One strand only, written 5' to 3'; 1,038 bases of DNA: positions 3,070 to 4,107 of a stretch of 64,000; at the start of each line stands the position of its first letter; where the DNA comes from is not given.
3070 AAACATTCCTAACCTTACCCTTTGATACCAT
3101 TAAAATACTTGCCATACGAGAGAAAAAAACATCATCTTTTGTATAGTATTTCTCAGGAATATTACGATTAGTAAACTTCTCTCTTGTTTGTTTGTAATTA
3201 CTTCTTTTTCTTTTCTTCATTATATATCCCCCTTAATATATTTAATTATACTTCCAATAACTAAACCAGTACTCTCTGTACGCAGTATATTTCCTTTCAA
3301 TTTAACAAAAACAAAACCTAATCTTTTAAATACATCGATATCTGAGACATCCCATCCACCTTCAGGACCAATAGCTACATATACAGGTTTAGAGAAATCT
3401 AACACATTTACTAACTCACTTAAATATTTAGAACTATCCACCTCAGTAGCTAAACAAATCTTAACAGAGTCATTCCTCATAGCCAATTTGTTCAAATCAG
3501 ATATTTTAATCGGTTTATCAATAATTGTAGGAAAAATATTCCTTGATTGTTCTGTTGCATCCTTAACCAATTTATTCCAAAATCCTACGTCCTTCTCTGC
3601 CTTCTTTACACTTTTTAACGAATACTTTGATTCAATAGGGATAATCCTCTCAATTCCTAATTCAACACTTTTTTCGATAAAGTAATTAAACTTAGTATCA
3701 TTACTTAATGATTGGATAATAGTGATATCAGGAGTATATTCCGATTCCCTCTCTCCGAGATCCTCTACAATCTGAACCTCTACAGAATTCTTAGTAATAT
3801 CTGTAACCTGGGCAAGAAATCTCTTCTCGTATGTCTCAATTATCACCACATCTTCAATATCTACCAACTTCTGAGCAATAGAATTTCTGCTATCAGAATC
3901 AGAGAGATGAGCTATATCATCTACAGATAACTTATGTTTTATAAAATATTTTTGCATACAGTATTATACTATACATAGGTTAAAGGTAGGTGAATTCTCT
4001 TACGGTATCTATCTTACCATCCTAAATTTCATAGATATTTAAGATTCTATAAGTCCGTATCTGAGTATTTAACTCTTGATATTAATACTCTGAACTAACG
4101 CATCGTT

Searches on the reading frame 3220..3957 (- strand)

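Call 33: search_protein_families(library=pfam, proteins=[window:3220-3957:-], max_evalue=0.001)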
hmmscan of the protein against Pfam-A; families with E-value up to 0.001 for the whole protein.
window:3220-3957:- (245 aa): 1 family
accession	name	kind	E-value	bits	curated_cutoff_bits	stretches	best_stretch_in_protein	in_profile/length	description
PF04452.19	Methyltrans_RNA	-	4.7e-32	111.3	23.9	1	76-238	4-164/165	RNA methyltransferase domain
